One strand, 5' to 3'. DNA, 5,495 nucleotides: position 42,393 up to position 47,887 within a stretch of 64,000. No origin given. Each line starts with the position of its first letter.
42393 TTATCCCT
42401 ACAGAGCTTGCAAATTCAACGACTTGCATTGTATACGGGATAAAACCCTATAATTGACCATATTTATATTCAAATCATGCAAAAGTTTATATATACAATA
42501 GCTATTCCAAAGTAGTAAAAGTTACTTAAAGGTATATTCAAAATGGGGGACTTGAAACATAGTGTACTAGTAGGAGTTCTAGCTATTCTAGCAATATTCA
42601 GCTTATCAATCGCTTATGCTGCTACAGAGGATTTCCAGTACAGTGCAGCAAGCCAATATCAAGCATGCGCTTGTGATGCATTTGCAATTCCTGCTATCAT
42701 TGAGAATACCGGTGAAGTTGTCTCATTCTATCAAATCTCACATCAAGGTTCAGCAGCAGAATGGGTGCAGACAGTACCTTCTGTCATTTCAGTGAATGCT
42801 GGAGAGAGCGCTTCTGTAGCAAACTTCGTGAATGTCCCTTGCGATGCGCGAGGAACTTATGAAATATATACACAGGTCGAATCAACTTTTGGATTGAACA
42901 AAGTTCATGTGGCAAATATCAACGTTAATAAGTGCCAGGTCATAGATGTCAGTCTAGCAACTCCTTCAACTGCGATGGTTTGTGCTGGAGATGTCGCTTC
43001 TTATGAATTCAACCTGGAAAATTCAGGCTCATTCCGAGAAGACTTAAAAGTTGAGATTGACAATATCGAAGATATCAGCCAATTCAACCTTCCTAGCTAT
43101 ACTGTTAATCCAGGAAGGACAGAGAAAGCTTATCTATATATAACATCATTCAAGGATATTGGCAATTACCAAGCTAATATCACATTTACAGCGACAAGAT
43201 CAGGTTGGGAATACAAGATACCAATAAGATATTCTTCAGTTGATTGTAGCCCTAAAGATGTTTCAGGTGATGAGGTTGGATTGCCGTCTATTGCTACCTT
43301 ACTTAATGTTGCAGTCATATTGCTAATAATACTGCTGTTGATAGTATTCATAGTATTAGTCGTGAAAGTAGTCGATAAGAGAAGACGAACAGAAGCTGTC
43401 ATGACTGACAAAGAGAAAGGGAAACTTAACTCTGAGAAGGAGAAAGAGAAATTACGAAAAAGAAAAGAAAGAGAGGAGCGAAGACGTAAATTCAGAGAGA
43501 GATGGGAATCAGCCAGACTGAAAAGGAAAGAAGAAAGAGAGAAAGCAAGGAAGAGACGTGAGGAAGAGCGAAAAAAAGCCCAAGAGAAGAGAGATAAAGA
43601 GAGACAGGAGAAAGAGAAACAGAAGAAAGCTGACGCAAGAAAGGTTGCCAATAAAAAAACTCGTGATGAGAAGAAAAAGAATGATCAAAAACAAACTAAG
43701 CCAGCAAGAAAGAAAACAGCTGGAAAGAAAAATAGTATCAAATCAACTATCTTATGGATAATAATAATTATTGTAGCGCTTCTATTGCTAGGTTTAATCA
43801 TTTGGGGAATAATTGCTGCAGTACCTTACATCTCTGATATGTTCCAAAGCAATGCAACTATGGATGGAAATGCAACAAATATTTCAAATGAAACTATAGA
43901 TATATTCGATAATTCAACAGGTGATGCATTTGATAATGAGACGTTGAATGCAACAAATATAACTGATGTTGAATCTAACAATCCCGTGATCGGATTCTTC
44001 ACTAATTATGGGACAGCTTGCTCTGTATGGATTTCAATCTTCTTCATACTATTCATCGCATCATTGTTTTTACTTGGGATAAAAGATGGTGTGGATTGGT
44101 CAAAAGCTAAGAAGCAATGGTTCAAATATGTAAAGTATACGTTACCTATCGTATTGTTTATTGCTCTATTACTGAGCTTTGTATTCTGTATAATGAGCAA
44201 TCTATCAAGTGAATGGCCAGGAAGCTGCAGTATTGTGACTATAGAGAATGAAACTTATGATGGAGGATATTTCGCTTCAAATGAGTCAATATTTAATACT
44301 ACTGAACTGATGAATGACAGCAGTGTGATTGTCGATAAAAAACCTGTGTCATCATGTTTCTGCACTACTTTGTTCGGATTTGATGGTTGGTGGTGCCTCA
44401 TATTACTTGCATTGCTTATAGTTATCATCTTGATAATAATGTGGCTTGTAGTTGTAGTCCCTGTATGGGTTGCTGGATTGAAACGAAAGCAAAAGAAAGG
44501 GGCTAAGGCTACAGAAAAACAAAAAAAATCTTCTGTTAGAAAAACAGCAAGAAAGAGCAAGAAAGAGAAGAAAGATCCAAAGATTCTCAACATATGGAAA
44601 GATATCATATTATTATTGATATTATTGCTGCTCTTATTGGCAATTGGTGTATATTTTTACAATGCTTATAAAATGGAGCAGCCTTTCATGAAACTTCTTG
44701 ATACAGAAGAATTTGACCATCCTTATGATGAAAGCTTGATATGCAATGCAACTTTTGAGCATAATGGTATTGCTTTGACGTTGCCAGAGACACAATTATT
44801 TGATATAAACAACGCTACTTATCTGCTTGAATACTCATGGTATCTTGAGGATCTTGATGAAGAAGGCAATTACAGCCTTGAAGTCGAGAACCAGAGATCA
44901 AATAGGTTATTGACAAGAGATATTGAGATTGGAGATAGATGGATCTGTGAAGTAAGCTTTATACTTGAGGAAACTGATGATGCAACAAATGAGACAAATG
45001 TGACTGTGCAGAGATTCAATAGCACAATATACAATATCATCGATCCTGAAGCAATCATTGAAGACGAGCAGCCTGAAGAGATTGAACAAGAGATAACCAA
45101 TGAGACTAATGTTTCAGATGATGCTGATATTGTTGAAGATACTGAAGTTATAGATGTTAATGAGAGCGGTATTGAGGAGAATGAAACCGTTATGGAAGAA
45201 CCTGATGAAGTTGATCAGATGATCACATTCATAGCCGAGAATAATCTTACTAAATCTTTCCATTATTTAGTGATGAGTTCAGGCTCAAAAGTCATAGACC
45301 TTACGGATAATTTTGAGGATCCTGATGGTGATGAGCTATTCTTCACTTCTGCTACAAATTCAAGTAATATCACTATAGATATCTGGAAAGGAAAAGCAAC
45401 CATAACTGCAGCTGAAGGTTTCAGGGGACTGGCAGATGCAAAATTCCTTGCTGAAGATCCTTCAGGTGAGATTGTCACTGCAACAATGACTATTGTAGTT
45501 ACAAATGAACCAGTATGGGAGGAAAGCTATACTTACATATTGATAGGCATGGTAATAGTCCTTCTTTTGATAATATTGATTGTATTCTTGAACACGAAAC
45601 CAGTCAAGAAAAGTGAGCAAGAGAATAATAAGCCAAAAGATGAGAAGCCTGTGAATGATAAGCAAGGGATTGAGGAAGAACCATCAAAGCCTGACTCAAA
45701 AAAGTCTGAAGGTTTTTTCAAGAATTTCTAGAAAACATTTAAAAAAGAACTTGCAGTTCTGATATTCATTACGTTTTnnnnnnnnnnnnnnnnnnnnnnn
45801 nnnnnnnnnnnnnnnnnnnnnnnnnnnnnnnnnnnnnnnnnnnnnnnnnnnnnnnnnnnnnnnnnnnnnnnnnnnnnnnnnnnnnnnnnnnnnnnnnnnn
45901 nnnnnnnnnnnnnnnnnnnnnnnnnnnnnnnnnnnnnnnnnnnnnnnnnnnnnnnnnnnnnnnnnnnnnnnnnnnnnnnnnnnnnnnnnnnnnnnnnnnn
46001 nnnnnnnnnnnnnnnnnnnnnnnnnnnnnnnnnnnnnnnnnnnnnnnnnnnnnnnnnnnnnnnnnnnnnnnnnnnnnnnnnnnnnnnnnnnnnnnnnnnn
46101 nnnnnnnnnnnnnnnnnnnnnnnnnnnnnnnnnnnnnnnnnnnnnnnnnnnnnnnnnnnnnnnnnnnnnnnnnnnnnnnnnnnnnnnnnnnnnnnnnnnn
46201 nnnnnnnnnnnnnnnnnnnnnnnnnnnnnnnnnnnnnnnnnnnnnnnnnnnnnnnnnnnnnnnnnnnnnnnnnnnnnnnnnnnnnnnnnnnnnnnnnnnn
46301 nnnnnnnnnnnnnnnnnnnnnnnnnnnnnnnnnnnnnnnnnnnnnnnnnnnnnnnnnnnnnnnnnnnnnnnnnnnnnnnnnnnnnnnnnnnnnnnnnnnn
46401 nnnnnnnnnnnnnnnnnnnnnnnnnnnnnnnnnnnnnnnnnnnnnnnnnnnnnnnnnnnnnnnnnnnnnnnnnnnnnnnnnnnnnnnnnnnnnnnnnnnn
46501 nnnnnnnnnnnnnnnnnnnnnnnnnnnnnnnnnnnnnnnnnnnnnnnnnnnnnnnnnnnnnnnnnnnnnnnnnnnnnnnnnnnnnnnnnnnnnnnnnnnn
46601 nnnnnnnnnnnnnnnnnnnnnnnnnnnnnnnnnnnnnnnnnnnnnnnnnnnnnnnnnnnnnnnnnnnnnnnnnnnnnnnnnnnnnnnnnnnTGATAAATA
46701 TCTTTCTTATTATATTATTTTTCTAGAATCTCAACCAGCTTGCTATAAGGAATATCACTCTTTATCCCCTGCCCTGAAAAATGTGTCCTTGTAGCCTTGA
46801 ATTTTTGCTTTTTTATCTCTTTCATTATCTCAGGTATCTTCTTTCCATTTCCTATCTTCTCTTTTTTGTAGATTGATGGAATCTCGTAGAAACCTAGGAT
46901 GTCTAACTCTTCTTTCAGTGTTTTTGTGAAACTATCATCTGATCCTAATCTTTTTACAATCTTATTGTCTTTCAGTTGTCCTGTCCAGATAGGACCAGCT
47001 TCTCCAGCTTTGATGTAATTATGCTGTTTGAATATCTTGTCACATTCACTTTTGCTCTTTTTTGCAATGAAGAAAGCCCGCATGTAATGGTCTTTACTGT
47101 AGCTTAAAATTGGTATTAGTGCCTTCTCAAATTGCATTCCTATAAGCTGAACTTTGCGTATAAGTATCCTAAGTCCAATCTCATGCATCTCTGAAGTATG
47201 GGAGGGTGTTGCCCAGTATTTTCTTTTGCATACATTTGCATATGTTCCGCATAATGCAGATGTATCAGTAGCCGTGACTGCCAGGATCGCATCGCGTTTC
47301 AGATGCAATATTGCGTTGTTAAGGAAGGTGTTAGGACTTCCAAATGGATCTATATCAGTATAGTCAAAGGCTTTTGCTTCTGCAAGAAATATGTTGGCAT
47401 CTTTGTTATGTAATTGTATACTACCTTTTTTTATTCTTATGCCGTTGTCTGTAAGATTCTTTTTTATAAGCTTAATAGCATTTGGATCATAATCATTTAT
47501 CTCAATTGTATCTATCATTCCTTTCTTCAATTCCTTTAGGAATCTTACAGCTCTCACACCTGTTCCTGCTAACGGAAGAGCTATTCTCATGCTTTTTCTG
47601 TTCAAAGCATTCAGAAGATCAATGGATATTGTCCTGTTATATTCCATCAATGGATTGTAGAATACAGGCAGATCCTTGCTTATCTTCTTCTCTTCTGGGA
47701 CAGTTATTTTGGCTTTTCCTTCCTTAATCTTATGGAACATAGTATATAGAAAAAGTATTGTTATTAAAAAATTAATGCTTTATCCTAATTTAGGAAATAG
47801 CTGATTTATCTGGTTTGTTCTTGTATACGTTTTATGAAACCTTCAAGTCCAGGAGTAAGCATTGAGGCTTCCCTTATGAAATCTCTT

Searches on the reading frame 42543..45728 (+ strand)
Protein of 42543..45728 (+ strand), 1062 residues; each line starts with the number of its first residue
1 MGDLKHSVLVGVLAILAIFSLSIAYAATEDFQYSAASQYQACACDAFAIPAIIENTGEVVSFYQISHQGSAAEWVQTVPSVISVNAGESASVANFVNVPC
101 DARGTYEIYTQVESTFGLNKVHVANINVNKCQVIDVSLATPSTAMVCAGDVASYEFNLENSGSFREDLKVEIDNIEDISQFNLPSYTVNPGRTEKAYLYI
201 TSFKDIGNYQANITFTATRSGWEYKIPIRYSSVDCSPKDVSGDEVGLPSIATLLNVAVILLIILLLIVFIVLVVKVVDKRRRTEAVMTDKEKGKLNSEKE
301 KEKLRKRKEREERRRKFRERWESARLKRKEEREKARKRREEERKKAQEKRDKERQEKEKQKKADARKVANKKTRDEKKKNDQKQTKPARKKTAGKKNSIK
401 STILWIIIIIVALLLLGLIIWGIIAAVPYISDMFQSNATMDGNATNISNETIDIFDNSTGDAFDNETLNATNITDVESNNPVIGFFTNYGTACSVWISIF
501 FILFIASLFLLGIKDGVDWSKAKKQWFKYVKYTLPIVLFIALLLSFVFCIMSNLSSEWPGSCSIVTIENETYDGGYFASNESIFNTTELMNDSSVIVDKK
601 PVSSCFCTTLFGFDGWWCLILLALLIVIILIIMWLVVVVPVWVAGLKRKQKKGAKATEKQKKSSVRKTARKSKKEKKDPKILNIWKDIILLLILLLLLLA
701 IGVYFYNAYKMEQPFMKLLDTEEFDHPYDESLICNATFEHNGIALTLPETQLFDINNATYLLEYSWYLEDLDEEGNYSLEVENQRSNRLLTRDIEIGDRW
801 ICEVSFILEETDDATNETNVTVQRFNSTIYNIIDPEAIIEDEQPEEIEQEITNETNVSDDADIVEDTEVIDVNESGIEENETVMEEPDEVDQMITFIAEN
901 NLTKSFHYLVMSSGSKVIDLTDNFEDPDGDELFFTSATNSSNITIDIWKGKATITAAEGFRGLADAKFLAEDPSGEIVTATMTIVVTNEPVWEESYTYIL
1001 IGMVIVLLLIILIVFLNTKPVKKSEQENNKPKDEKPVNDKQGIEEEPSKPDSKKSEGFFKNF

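Call 3: search_protein_families(library=pfam, proteins=[window:42543-45728:+], max_evalue=0.1)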
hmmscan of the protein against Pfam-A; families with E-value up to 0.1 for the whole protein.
window:42543-45728:+ (1062 aa): 25 families
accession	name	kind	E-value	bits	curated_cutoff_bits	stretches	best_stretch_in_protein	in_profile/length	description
PF02932.22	Neur_chan_memb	-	4.2e-07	30.9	28.1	1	257-413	63-227/233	Neurotransmitter-gated ion-channel transmembrane region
PF17963.7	Big_9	-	5.4e-06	27.7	23.6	1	915-984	17-88/89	Bacterial Ig domain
PF22251.1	PFF1_TM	-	6.8e-06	26.3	32.3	1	259-384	102-219/300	Vacuolar membrane protease, transmembrane domain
PF01292.26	Ni_hydr_CYTB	-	9e-06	26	30.1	0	623-707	50-123/179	Prokaryotic cytochrome b561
PF17892.7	Cadherin_5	-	8.7e-05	22.7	26.5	1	919-987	28-98/98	Cadherin-like domain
PF05569.17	Peptidase_M56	-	0.00014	21.6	31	0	239-306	87-155/296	BlaR1 peptidase M56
PF06682.17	SARAF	-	0.00044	20.5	30.8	0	260-344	163-237/333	SOCE-associated regulatory factor of calcium homoeostasis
PF14828.11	Amnionless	-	0.00074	18.9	30.4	0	372-463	316-407/442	Amnionless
PF06237.18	SLC52_ribofla_tr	-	0.0012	18.4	27.9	0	351-415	220-284/429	Solute carrier family 52, riboflavin transporter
PF24871.1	Piezo_TM1-24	-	0.0017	17.3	28.8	0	260-360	289-382/682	Piezo TM1-24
PF13786.12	DUF4179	-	0.0025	18.7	30.1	0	683-750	4-79/94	Domain of unknown function (DUF4179)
PF05987.18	DUF898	-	0.0062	16.1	28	0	618-709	178-245/336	Bacterial protein of unknown function (DUF898)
PF06781.17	CrgA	-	0.012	16.2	24.8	1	377-424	7-52/89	Cell division protein CrgA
PF01733.24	Nucleoside_tran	-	0.013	15.4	29.8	0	982-1051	50-118/309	Nucleoside transporter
PF02009.21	RIFIN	-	0.014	15.8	32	1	331-419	218-306/327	Rifin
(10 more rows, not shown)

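Call 4: search_protein_families(library=ncbifam, proteins=[window:42543-45728:+], max_evalue=0.1)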
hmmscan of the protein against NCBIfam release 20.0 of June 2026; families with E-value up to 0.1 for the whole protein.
window:42543-45728:+ (1062 aa): 23 families
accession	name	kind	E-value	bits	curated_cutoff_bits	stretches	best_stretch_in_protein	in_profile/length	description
NF042931.1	SAG1386_EF1546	equivalog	1.9e-10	41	80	1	622-675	31-81/158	SAG1386/EF1546 family surface-associated protein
NF033483.0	PknB_PASTA_kin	equivalog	1e-07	31.4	450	1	316-427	250-357/563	Stk1 family PASTA domain-containing Ser/Thr kinase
NF033218.1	anchor_AmaP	equivalog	8.1e-07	29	55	1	252-296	49-88/166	alkaline shock response membrane anchor protein AmaP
NF012211.1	tand_rpt_95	domain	2.3e-05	24.2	90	1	917-988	9-86/98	tandem-95 repeat protein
TIGR00860.1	LIC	subfamily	2.4e-05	23.2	280.2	1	247-414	297-454/462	cation transporter family protein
NF050099.1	SepX_GlpR_2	exception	2.7e-05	24.3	150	1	322-426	27-131/250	divisome protein SepX/GlpR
NF038277.1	accessory_MacP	equivalog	0.00018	21.9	45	1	334-420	10-93/98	cell wall synthase accessory phosphoprotein MacP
TIGR02794.1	tolA_full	equivalog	0.00084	18.7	59.45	1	284-393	38-227/362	cell envelope integrity protein TolA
TIGR00437.1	feoB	equivalog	0.00088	18.1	315.65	1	298-450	144-297/594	ferrous iron transport protein B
NF033885.1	conj_TraP_IncI1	equivalog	0.00099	18.9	135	0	988-1053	6-74/217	conjugal transfer protein TraP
NF033838.0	PspC_subgroup_1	exception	0.0014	17.3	700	1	292-659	194-309/684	pneumococcal surface protein PspC, choline-binding form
NF006283.1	PRK08455.1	equivalog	0.0018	17.9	187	1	623-678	18-77/182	flagellar basal body-associated protein FliL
NF003004.0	PRK03814.1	equivalog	0.0034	17.7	84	0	996-1027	12-43/86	oxaloacetate decarboxylase subunit gamma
NF033936.1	CuZnOut_SO0444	equivalog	0.0073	15.5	300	0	341-427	137-214/351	SO_0444 family Cu/Zn efflux transporter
NF045516.2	SepX_GlpR_1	exception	0.0074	16.2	160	1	625-677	5-63/293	divisome protein SepX/GlpR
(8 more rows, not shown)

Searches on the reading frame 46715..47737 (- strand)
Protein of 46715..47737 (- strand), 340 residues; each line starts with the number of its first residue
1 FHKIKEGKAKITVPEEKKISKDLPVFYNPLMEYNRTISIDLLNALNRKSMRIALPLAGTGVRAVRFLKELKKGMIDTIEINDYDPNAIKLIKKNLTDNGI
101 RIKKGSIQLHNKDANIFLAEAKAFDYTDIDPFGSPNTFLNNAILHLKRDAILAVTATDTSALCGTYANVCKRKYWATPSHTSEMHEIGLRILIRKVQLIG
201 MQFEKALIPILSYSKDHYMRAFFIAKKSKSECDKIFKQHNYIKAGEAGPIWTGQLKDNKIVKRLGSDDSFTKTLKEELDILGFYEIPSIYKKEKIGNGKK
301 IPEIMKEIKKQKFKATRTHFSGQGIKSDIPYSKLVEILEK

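Call 30: search_protein_families(library=pfam, proteins=[window:46715-47737:-], max_evalue=0.001)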
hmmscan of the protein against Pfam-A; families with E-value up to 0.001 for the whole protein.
window:46715-47737:- (340 aa): 1 family
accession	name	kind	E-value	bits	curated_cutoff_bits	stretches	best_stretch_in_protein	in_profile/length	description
PF02005.22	TRM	-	3.5e-83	280.3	27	2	7-243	1-240/376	N2,N2-dimethylguanosine tRNA methyltransferase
